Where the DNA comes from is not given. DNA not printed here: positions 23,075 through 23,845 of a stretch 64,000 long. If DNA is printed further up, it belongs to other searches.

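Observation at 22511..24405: Island of four small secreted protein genes, three of them tandem paralogs, on the opposite strand between purQ and purL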

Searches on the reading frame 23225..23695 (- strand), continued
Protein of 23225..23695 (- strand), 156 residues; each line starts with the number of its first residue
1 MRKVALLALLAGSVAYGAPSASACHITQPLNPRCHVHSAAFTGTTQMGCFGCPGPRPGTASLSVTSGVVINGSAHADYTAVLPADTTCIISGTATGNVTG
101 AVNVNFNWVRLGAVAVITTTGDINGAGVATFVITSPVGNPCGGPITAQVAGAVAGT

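Call 50: fold_search(model_id=the predicted structure, library=pdb)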
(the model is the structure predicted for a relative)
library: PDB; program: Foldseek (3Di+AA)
matches with E <= 10: 795; with E <= 0.001: 0
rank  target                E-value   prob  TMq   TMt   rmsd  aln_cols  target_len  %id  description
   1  7x80_B                5.1e-03  1.00  0.37  0.39   7.1       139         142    9  The crystal structure of PloI4-C16M/D46A/I137V (released 2023-02-08)
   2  7x7z_A                6.7e-03  1.00  0.39  0.41   7.0       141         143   11  The crystal structure of 2+2/4+2 cyclase PloI4 (released 2023-02-08)
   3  8uzl_C                7.8e-03  0.99  0.41  0.44  10.4       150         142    8  Designed Transmembrane beta-barrel- TMB10_163 (released 2024-07-17)
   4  7x7z_B                8.7e-03  0.99  0.35  0.37   7.2       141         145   11  The crystal structure of 2+2/4+2 cyclase PloI4 (released 2023-02-08)
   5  8uzl_A                1.2e-02  0.97  0.35  0.37  13.6       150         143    8  Designed Transmembrane beta-barrel- TMB10_163 (released 2024-07-17)
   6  7x7z_D                1.2e-02  0.99  0.40  0.44   6.3       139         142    9  The crystal structure of 2+2/4+2 cyclase PloI4 (released 2023-02-08)
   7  7x86_B                1.2e-02  0.99  0.39  0.41   7.0       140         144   10  The crystal structure of PloI4-F124L in complex with endo-4+2 adduct (released 2023-02-08)
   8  7x86_C                1.2e-02  0.97  0.35  0.37   7.6       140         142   11  The crystal structure of PloI4-F124L in complex with endo-4+2 adduct (released 2023-02-08)
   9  7x80_A                1.4e-02  0.99  0.39  0.40   7.3       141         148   11  The crystal structure of PloI4-C16M/D46A/I137V (released 2023-02-08)
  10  6ood                  2.1e-02  0.99  0.41  0.41   6.2       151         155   11  Structure of the pterocarpan synthase dirigent protein PsPTS1 (released 2020-04-29)
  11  8uzl_B                2.3e-02  0.98  0.41  0.44  10.2       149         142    8  Designed Transmembrane beta-barrel- TMB10_163 (released 2024-07-17)
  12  7x86_A                2.3e-02  0.93  0.34  0.36   7.8       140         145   11  The crystal structure of PloI4-F124L in complex with endo-4+2 adduct (released 2023-02-08)
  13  7x81_A                2.6e-02  0.96  0.37  0.39   7.1       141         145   11  The crystal structure of PloI4-C16M/D46A/I137V in complex with exo-2+2 adduct (released 2023-02-08)
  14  6ooc_E                2.7e-02  0.97  0.39  0.37   7.2       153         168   10  Structure of the pterocarpan synthase dirigent protein GePTS1 (released 2020-04-29)
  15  7x81_B                2.9e-02  0.98  0.39  0.42   6.3       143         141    7  The crystal structure of PloI4-C16M/D46A/I137V in complex with exo-2+2 adduct (released 2023-02-08)
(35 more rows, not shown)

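Call 53: find_related_loci(query=A1, collection=genome_contigs, flank=8000)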
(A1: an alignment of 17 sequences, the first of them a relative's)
Query A1 (156 aa) in genome_contigs; peptide patterns used: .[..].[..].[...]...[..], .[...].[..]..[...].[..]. (x = any residue, [..] = any of these).
22 stretches matched a pattern; 4 encode a relative of the query (tblastn E <= 1e-3); 4 distinct loci.
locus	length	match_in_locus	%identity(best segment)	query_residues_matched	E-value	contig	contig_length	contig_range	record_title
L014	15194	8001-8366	59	40-156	9e-36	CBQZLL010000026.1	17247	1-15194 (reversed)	MAG TPA_asm: uncultured Frankiaceae bacterium isolate SRR11839388_metabat2_26 genome assembly, contig: ERZ27397410.3664,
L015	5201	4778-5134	57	40-156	2e-33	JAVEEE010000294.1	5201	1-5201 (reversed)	MAG: Frankiaceae bacterium isolate BP_193 scaffold_4244632, whole genome shotgun sequence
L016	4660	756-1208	45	1-156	8e-32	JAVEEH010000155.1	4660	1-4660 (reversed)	MAG: Frankiaceae bacterium isolate BP_196 scaffold_740639, whole genome shotgun sequence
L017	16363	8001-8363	44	41-155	4e-18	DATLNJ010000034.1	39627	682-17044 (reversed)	MAG TPA_asm: Frankiaceae bacterium isolate SMAG_U13797 k141_2376924, whole genome shotgun sequence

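Call 59: search_protein_families(library=pfam, max_evalue=0.001, proteins=[L001:8581-11337:+, L001:6604-7197:+])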
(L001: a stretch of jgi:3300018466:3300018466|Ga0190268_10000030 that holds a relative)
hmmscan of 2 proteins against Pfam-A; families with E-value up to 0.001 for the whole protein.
L001:8581-11337:+ (918 aa): 0 families

L001:6604-7197:+ (197 aa): 0 families

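Call 66: search_protein_families(library=pfam, max_evalue=1, proteins=[L010:1219-1485:+, L001:7198-7863:+, L011:4228-5118:+, L005:6706-7110:+])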
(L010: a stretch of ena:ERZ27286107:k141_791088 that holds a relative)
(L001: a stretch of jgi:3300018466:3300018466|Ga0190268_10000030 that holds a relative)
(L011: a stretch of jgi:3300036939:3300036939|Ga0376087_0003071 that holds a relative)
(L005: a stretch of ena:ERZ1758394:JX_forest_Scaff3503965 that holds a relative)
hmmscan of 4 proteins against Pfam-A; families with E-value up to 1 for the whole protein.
L010:1219-1485:+ (88 aa): 1 family
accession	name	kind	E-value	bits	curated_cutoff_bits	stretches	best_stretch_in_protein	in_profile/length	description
PF08194.17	DIM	-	0.61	10.8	20.8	0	52-68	15-31/36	DIM protein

L001:7198-7863:+ (221 aa): 0 families

L011:4228-5118:+ (296 aa): 0 families

L005:6706-7110:+ (134 aa): 3 families
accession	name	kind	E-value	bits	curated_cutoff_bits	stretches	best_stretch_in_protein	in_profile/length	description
PF04956.18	TrbC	-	0.0035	17.9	27.9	1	3-58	6-59/98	TrbC/VIRB2 pilin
PF14054.11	DUF4249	-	0.088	12.8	28.5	1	39-132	51-100/269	Domain of unknown function (DUF4249)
PF20664.2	DUF6814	-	0.25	12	25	1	1-46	1-43/71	Family of unknown function (DUF6814)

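Call 70: find_encoding_contigs(protein=P0140, flank=6000, max_places=2)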
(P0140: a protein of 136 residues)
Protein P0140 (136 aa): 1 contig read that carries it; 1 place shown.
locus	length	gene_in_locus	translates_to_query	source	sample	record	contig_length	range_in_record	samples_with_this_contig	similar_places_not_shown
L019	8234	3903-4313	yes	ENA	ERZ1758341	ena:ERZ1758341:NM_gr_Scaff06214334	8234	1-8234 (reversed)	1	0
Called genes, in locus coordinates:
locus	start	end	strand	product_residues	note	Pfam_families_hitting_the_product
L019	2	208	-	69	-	?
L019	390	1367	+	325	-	PF01073:3Beta_HSD, PF01370:Epimerase, PF02719:Polysacc_synt_2, PF04321:RmlD_sub_bind, PF05368:NmrA, PF13460:NAD_binding_10, PF16363:GDP_Man_Dehyd, PF07993:NAD_binding_4, +1 more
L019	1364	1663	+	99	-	-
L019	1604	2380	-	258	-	PF02678:Pirin, PF17954:Pirin_C_2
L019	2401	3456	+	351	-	PF10092:DUF2330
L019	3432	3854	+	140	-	-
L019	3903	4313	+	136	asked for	-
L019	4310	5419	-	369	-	PF20789:4HBT_3C (faint), PF03061:4HBT, PF13622:4HBT_3 (weak)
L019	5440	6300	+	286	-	PF01149:Fapy_DNA_glyco, PF06831:H2TH, PF06827:zf-FPG_IleRS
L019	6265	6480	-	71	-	-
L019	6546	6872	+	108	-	PF00581:Rhodanese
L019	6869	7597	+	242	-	PF11716:MDMPI_N, PF07398:MDMPI_C (weak)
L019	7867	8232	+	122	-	?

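Call 71: list_cluster_members(proteins=[P0021, P0022, P0037, P0043, P0060, P0085, P0100, P0121, P0150, P0168])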
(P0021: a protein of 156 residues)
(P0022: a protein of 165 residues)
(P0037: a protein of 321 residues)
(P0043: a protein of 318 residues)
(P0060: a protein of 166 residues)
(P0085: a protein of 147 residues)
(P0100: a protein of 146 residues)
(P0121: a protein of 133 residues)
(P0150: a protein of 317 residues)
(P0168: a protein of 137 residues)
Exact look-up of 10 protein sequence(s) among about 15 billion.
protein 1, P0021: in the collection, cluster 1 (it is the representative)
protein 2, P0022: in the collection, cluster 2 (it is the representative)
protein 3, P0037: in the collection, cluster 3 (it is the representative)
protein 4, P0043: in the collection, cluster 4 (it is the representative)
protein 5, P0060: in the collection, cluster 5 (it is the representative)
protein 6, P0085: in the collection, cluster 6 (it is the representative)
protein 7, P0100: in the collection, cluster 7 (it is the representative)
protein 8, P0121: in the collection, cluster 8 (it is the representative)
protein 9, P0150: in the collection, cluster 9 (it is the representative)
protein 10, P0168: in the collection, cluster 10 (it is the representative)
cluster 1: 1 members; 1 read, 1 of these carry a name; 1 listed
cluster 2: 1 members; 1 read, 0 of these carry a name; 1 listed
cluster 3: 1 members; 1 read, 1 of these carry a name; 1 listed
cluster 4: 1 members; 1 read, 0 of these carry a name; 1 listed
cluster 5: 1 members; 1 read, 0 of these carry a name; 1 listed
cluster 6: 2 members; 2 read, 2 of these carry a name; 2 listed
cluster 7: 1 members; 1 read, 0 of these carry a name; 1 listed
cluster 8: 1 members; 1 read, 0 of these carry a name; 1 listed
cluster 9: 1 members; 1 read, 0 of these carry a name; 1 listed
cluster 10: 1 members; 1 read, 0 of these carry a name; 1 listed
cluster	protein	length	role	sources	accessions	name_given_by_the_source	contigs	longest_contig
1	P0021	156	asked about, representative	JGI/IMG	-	hypothetical protein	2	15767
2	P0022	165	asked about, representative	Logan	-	-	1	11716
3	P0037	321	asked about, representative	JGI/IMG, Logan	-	hypothetical protein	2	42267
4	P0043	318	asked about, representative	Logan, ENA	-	-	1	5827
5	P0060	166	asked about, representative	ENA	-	-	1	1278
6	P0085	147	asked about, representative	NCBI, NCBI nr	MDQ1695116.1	MAG: hypothetical protein QOJ03_469, partial [Frankiaceae bacterium] | hypothetical protein [Frankiaceae bacterium]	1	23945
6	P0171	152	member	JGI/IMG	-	hypothetical protein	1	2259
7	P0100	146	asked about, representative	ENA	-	-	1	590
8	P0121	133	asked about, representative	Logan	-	-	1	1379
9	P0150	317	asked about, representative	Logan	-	-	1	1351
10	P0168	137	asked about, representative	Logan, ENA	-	-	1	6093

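Call 77: list_cluster_members(proteins=[P0024, P0036, P0066, P0105, P0116, P0130, P0137, P0145, P0159, P0166])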
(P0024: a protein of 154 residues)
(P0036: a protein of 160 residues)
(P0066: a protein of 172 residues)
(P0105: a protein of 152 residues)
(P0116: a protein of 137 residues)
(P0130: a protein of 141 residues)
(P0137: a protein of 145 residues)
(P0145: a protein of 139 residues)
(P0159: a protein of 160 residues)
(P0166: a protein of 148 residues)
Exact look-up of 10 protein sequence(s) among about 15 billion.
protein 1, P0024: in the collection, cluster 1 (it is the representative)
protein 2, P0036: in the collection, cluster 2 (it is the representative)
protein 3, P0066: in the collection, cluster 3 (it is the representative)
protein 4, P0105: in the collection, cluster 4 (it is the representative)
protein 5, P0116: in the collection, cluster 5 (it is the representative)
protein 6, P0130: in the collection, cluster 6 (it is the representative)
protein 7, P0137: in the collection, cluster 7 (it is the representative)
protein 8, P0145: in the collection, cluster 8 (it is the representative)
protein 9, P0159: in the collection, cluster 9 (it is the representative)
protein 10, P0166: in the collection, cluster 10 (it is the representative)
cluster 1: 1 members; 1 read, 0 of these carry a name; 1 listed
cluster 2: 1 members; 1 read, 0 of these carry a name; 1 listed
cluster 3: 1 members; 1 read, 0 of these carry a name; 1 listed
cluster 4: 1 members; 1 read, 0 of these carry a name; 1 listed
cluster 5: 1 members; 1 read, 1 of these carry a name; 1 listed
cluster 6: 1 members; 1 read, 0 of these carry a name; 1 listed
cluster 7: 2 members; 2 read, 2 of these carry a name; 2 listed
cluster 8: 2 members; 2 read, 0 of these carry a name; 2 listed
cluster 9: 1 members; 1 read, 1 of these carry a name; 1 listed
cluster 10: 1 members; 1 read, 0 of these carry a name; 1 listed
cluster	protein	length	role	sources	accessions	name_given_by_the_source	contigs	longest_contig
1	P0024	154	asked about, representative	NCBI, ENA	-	-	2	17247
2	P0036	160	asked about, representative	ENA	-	-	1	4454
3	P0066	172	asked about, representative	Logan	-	-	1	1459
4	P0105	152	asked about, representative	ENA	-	-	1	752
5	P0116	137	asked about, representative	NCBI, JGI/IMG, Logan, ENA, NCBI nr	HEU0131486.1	MAG TPA: hypothetical protein VFQ85_10920 [Mycobacteriales bacterium] | hypothetical protein | hypothetical protein [Mycobacteriales bacterium]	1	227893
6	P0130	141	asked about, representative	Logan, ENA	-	-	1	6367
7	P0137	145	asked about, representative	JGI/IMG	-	hypothetical protein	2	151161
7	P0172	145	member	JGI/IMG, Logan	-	hypothetical protein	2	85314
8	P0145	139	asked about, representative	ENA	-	-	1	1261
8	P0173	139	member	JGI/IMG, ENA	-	-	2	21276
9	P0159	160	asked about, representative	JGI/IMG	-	hypothetical protein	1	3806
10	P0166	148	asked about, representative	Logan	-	-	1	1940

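Call 79: search_protein_families(library=padloc, max_evalue=0.01, proteins=[window:23225-23695:-])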
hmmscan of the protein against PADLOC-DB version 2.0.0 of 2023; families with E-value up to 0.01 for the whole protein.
window:23225-23695:- (156 aa): 0 families

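Call 80: search_protein_families(library=phrogs, max_evalue=0.01, proteins=[window:23225-23695:-])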
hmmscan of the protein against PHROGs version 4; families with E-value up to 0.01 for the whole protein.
window:23225-23695:- (156 aa): 0 families
